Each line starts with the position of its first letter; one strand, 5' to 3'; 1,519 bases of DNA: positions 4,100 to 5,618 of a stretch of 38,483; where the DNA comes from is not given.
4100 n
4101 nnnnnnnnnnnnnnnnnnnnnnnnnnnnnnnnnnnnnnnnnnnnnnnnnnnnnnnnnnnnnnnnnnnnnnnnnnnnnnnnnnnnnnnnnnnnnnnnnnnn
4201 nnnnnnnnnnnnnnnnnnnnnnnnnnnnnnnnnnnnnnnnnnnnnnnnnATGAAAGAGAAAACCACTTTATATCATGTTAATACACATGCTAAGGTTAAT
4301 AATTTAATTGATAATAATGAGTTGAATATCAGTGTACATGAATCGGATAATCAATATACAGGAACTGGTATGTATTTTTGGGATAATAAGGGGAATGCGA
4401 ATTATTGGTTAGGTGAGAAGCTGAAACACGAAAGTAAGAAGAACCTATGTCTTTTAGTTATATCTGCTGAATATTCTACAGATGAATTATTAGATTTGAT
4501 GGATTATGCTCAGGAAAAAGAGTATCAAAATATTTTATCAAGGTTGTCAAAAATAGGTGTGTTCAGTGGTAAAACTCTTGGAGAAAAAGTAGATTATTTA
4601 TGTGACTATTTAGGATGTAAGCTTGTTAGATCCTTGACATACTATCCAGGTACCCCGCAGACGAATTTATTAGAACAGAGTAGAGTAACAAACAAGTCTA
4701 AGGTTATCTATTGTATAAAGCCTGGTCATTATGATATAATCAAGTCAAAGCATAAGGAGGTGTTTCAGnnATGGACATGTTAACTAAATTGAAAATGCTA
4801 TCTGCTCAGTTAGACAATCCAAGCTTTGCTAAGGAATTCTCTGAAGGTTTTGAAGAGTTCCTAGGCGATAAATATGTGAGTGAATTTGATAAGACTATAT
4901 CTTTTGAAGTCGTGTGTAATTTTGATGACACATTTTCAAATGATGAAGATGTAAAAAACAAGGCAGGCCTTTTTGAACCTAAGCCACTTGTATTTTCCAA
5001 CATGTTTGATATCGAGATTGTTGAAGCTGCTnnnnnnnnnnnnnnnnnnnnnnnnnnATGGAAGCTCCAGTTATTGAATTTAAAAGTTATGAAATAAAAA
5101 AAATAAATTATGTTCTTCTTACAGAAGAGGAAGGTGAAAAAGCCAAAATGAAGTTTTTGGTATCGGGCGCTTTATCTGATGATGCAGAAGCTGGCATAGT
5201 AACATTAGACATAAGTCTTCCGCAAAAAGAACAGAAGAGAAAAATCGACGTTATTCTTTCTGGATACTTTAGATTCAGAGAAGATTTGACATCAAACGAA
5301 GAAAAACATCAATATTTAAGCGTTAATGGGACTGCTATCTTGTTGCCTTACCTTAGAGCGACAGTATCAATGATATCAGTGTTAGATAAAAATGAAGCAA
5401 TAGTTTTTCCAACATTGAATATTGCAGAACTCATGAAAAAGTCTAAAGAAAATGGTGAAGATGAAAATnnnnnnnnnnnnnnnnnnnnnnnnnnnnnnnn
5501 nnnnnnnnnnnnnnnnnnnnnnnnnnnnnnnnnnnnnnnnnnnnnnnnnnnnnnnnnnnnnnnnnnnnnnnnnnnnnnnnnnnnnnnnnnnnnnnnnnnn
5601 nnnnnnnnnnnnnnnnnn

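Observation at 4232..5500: Leaderless three-gene moron resembling a toxin-antitoxin-chaperone (TAC) system with an ART-fold candidate toxin and a SecB-like chaperone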

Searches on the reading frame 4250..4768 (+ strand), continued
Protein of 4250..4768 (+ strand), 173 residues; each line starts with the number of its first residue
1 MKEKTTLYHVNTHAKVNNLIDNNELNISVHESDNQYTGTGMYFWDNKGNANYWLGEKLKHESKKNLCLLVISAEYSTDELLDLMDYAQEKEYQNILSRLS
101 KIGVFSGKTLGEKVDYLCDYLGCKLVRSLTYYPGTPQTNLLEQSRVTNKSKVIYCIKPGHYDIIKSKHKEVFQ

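Call 68: find_encoding_contigs(protein=P0010, flank=4000, max_places=2)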
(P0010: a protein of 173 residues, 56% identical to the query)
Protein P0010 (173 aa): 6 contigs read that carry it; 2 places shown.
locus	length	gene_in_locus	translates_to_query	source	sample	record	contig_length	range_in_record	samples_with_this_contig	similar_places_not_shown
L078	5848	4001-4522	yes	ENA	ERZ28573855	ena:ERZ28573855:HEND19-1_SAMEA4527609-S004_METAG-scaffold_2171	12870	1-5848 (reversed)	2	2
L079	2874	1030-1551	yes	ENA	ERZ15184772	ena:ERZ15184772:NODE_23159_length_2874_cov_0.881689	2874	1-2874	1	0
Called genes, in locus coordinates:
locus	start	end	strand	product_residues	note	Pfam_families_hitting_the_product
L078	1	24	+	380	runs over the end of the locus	PF26078:Baseplate_J_M, PF26079:Baseplate_J_C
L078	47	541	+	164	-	PF10076:Phage_Mu_Gp48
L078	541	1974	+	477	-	-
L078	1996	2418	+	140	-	-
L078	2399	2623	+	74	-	-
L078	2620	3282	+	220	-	PF08460:SH3_5 (weak)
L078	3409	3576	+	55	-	-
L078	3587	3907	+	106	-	PF00462:Glutaredoxin (weak)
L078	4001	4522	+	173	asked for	-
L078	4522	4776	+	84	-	-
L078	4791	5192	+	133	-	PF02556:SecB (weak)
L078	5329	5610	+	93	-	-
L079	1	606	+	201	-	?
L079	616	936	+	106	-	PF00462:Glutaredoxin (weak)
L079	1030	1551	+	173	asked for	-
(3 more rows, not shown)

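Call 73: search_dna_similar(query=window:4250-4768:+, collection=phages, mode=protein, max_evalue=0.001, max_rows=25)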
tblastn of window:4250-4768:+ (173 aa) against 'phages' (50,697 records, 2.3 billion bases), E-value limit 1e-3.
No match.

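Call 75: search_protein_families(library=padloc, proteins=[L011:2989-3504:+, L011:3509-3814:+, L011:3827-4219:+, L076:4001-4519:+, L076:4522-4773:+, L076:4791-5189:+], max_evalue=0.01)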
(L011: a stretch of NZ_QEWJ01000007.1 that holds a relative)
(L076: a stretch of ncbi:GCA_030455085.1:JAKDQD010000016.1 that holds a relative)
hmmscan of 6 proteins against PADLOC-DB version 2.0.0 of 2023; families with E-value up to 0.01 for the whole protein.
L011:2989-3504:+ (172 aa): 2 families
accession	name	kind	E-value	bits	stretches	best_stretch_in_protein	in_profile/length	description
PDLC04068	PD-T4-9_A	-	1.6e-07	29.7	1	32-125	29-129/187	-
PDLC04069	PD-T4-9_A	-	1.9e-06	25.6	1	6-83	6-82/191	-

L011:3509-3814:+ (102 aa): 1 family
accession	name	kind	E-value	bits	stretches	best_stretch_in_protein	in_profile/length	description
PDLC02284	AbiEi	-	0.00059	18.2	0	2-40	60-97/138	AbiEi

L011:3827-4219:+ (131 aa): 2 families
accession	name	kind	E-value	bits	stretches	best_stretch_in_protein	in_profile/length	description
PDLC04072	PD-T4-9_C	-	3.4e-17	60.9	1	1-126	1-127/135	-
PDLC04071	PD-T4-9_C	-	1e-07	30.3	1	7-128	4-126/130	-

L076:4001-4519:+ (173 aa): 2 families
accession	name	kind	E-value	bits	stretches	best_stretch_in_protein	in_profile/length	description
PDLC04068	PD-T4-9_A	-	7.4e-05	21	1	34-117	31-113/187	-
PDLC03143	Specificity_I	-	0.0077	13.2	1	66-114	299-346/471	Type I specificity subunit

L076:4522-4773:+ (84 aa): 0 families

L076:4791-5189:+ (133 aa): 2 families
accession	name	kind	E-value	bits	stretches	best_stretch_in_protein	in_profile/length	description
PDLC04072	PD-T4-9_C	-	3.3e-19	67.4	1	1-130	1-129/135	-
PDLC04071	PD-T4-9_C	-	2.3e-15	55.1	1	13-131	10-127/130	-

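Call 81: fold_search(model_id=the predicted structure, library=viral)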
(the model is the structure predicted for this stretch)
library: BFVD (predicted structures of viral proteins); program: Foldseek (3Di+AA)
matches with E <= 10: 439; with E <= 0.001: 8
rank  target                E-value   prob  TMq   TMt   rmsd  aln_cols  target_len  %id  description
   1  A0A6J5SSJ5            7.8e-06  1.00  0.48  0.30   6.5       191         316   18  Uncharacterized protein [uncultured Caudovirales phage]
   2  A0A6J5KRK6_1          8.3e-06  1.00  0.46  0.08   7.8       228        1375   17  Large polyvalent protein associated domain-containing protein [uncultured Caudovirales phage]
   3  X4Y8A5                1.9e-05  1.00  0.50  0.64   6.4       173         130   14  Uncharacterized protein [Lactococcus phage P162]
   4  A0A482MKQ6            1.0e-04  1.00  0.43  0.55   8.9       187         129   12  Uncharacterized protein [Burkholderia phage BcepSauron]
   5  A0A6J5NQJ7            2.1e-04  1.00  0.38  0.53   5.8       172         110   12  Uncharacterized protein [uncultured Caudovirales phage]
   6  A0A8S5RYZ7            3.2e-04  1.00  0.43  0.47   8.1       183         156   14  Uncharacterized protein [Myoviridae sp. ctNQV2]
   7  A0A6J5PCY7            3.7e-04  1.00  0.48  0.10   7.6       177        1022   13  ParB/Sulfiredoxin [uncultured Caudovirales phage]
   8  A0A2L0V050            3.9e-04  1.00  0.42  0.43   7.5       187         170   13  Uncharacterized protein [Agrobacterium phage Atu_ph07]
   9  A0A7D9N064            1.2e-03  0.99  0.42  0.23  10.0       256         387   12  (no name in the UniProt tables at hand)
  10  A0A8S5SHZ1            1.5e-03  1.00  0.38  0.57   4.6       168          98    8  SsDNA thymidine ADP-ribosyltransferase, DarT [Phage sp. ctqZP6]
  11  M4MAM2                1.5e-03  1.00  0.39  0.54   6.7       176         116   13  (no name in the UniProt tables at hand)
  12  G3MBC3                1.5e-03  0.97  0.38  0.20  11.0       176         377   18  Gp53 [Bacillus phage G]
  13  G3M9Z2                1.6e-03  0.96  0.39  0.38  12.3       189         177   10  Gp251 [Bacillus phage G]
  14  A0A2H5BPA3            1.8e-03  1.00  0.46  0.52   6.4       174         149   12  ART-PolyVal-like domain-containing protein [Salmonella phage Mutine]
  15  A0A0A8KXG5            1.9e-03  1.00  0.50  0.12   6.1       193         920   11  Phage-like protein [Burkholderia phage Bp-AMP4]
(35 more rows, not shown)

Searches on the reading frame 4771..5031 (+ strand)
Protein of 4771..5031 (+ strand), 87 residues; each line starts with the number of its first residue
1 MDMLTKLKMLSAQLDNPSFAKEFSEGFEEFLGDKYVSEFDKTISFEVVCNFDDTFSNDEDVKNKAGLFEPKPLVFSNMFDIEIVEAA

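Call 3: search_protein_families(library=pfam, proteins=[window:4771-5031:+], max_evalue=10)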
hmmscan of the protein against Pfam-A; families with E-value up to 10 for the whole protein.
window:4771-5031:+ (87 aa): 0 families

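Call 4: search_protein_families(library=phrogs, proteins=[window:4771-5031:+], max_evalue=1)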
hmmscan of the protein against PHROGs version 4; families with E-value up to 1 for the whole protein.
window:4771-5031:+ (87 aa): 0 families

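Call 5: search_protein_families(library=padloc, proteins=[window:4771-5031:+], max_evalue=1)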
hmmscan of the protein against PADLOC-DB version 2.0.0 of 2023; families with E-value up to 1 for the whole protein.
window:4771-5031:+ (87 aa): 0 families

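Call 6: search_protein_families(library=ncbifam, proteins=[window:4771-5031:+], max_evalue=1)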
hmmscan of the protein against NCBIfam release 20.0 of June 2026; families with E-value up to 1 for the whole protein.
window:4771-5031:+ (87 aa): 0 families

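Call 52: find_homologous_proteins(query=window:4771-5031:+, max_evalue=0.01)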
Query window:4771-5031:+ (87 aa): 3 proteins with E <= 0.01 among 3 candidates.
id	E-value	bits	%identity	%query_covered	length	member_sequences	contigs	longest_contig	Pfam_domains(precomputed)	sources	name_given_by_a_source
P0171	6.2e-46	171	97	100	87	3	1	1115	-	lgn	-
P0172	7.2e-40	152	87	100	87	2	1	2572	-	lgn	-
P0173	1.1e-36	142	82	100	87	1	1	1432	-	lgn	-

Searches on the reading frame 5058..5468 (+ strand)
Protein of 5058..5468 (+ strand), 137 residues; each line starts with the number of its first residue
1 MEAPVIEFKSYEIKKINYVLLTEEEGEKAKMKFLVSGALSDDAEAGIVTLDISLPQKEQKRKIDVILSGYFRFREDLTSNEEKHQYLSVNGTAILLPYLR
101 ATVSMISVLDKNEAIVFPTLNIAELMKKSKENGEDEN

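Call 3: search_protein_families(library=pfam, proteins=[window:5058-5468:+], max_evalue=10)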
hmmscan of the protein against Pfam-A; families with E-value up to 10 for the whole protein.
window:5058-5468:+ (137 aa): 4 families
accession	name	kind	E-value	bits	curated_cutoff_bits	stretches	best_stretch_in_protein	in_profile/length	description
PF04029.19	2-ph_phosp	-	0.0081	15.8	26.4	1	81-133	5-56/226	2-phosphosulpholactate phosphatase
PF02556.19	SecB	-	0.017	15.5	26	1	62-119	72-127/141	Preprotein translocase subunit SecB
PF08359.16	TetR_C_4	-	0.12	13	21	1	22-81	17-80/133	YsiA-like protein, C-terminal region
PF21035.3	CCDC138_C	-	0.14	11.7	26.6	1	63-103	146-186/291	Coiled-coil domain-containing protein 138, C-terminal domain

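Call 4: search_protein_families(library=phrogs, proteins=[window:5058-5468:+], max_evalue=1)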
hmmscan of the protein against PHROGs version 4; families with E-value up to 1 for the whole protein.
window:5058-5468:+ (137 aa): 2 families
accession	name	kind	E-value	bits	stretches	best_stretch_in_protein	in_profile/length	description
phrog_21664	-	unknown function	2e-23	84.2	1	4-129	2-129/132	-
phrog_10298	-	unknown function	3.4e-05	24.9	1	9-130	6-131/134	-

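Call 5: search_protein_families(library=padloc, proteins=[window:5058-5468:+], max_evalue=1)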
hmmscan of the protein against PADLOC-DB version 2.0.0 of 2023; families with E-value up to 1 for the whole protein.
window:5058-5468:+ (137 aa): 2 families
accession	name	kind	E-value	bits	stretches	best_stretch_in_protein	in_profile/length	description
PDLC04072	PD-T4-9_C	-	2e-19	68.1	1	1-133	1-132/135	-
PDLC04071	PD-T4-9_C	-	1.9e-09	35.9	1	15-131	9-127/130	-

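Call 6: search_protein_families(library=ncbifam, proteins=[window:5058-5468:+], max_evalue=1)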
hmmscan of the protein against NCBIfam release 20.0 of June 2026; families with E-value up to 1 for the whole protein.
window:5058-5468:+ (137 aa): 3 families
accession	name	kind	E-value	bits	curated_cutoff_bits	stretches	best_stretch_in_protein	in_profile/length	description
TIGR00809.1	secB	equivalog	0.016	15.2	102.8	1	48-122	54-124/140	protein-export chaperone SecB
NF002055.0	PRK00886.1-4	equivalog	0.053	13.1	345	1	89-135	18-64/236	2-phosphosulfolactate phosphatase family protein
NF004394.0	PRK05751.1-5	equivalog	0.066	13.1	181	1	67-132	79-142/156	protein-export chaperone SecB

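Call 15: find_homologous_proteins(query=window:5058-5468:+, max_evalue=0.001)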
Query window:5058-5468:+ (137 aa): 8 proteins with E <= 0.001 among 50 candidates.
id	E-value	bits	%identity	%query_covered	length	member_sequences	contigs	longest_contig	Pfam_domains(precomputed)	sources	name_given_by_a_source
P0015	1.3e-78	279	98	100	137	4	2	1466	-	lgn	-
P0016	1.2e-70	253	88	99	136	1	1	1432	-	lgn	-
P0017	2.4e-62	226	76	99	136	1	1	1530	-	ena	-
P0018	2.4e-62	226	76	99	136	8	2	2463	-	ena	-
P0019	2.5e-62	226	76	99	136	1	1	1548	-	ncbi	-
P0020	3.6e-55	203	72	99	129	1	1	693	-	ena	-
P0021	2.6e-39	152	54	96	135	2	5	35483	-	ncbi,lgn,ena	-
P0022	1.4e-32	130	78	57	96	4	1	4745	-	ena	-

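Call 49: search_solved_structures(query=A3, max_evalue=1, show_alignments=2)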
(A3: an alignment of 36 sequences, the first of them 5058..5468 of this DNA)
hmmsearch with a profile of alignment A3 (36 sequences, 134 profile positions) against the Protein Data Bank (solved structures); distinct sequences matched with E-value up to 1: 4.
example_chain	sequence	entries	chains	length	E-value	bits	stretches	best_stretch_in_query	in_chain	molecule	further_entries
1fx3_A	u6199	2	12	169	4.5e-09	39.9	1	3-126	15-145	PROTEIN-EXPORT PROTEIN SECB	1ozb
1qyn_A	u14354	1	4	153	6e-08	36.2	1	5-126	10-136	Protein-export protein secB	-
5jtl_A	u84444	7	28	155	6.3e-08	36.1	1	5-126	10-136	Protein-export protein SecB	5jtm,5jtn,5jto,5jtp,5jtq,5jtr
2ztb_A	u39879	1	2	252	0.0034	20.8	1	15-75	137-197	Crystal protein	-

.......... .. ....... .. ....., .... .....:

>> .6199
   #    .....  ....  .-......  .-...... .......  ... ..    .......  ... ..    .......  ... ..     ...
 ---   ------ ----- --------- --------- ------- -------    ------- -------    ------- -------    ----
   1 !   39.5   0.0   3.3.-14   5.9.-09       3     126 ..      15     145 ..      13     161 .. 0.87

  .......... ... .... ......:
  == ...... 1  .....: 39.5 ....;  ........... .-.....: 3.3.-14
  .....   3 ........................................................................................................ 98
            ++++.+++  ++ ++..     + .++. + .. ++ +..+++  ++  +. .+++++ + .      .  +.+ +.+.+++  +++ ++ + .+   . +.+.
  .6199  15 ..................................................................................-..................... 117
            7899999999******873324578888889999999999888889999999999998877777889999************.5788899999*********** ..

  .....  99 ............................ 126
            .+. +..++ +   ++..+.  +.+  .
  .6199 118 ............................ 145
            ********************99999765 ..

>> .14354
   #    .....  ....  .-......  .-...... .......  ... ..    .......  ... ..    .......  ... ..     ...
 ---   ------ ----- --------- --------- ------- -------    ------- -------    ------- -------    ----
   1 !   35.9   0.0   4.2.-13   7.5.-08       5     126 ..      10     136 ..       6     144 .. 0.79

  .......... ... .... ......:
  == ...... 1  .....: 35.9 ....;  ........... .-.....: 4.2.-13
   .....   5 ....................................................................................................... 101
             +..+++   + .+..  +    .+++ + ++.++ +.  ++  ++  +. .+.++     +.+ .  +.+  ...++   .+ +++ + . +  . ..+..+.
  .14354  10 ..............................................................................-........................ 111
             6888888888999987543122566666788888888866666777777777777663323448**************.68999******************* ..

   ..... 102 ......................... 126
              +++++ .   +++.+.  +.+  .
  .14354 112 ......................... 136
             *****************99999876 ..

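Call 57: predict_structure(alignment_id=A4)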
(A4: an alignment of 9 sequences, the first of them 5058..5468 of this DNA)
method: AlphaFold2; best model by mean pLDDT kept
length: 137 residues; sequences in the alignment: 9
mean_pLDDT: 57.1   pTM: 0.47
mean pLDDT of the five models: 57.1, 39.7, 32.5, 31.6, 29.4
residues with pLDDT >= 90: 0; 70-90: 9; 50-70: 93; < 50: 35
segments of 3 or more residues with pLDDT < 50: 1-4, 108-137
pLDDT, mean of each block of 10 residues (from residue 1): 55 64 56 59 61 60 64 68 71 65 55 37 40 41
secondary structure, 60 per line:
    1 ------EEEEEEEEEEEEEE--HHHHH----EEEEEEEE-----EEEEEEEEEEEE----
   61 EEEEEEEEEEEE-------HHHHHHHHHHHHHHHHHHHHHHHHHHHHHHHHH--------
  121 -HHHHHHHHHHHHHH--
elements in order: E7-20 H23-27 E32-39 E45-56 E61-72 H80-112 H122-135

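Call 62: fold_search(model_id=the predicted structure, library=pdb)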
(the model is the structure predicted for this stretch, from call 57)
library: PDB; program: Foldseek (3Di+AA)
matches with E <= 10: 975; with E <= 0.001: 10
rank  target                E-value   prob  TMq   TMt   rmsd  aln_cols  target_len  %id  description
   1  5mtw_D                1.9e-04  1.00  0.54  0.54   6.7       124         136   14  Mycobacterium tuberculosis Rv1957 SecB-like chaperone in complex with a ChAD peptide from Rv1956 HigA1 antitoxin (released 2018-10-24)
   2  1ozb_G                1.9e-04  1.00  0.53  0.50  10.6       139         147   16  Crystal Structure of SecB complexed with SecA C-terminus (released 2003-10-14)
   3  1fx3_B                2.1e-04  1.00  0.53  0.49  11.5       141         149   16  CRYSTAL STRUCTURE OF H. INFLUENZAE SECB (released 2000-12-06)
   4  1fx3_D                3.5e-04  1.00  0.52  0.53  10.2       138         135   18  CRYSTAL STRUCTURE OF H. INFLUENZAE SECB (released 2000-12-06)
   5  1ozb_C                4.0e-04  1.00  0.53  0.53  10.3       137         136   17  Crystal Structure of SecB complexed with SecA C-terminus (released 2003-10-14)
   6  1ozb_B                4.4e-04  1.00  0.53  0.53  10.4       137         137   17  Crystal Structure of SecB complexed with SecA C-terminus (released 2003-10-14)
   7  1qyn_D                4.4e-04  1.00  0.49  0.50  11.6       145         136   19  Crystal Structure of SecB from Escherichia coli (released 2003-12-09)
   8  5mtw_B                5.6e-04  1.00  0.55  0.55   6.4       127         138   13  Mycobacterium tuberculosis Rv1957 SecB-like chaperone in complex with a ChAD peptide from Rv1956 HigA1 antitoxin (released 2018-10-24)
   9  5mtw_C                6.2e-04  1.00  0.53  0.53   6.6       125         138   17  Mycobacterium tuberculosis Rv1957 SecB-like chaperone in complex with a ChAD peptide from Rv1956 HigA1 antitoxin (released 2018-10-24)
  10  1fx3_A                6.2e-04  1.00  0.47  0.46  12.7       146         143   19  CRYSTAL STRUCTURE OF H. INFLUENZAE SECB (released 2000-12-06)
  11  5jtl_MODEL_1_A        1.2e-03  1.00  0.50  0.45  10.6       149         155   17  The structure of chaperone SecB in complex with unstructured proPhoA (released 2016-08-24)
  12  2o2a_B                1.5e-03  1.00  0.51  0.55   6.3       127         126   16  The crystal structure of a protein of unknown function from Streptococcus agalactiae (released 2006-12-26)
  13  1qyn_C                2.2e-03  1.00  0.50  0.51   9.7       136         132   18  Crystal Structure of SecB from Escherichia coli (released 2003-12-09)
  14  1qyn_A                2.6e-03  1.00  0.48  0.49  10.3       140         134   17  Crystal Structure of SecB from Escherichia coli (released 2003-12-09)
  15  2o2a_D                2.9e-03  1.00  0.49  0.53   7.0       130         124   15  The crystal structure of a protein of unknown function from Streptococcus agalactiae (released 2006-12-26)
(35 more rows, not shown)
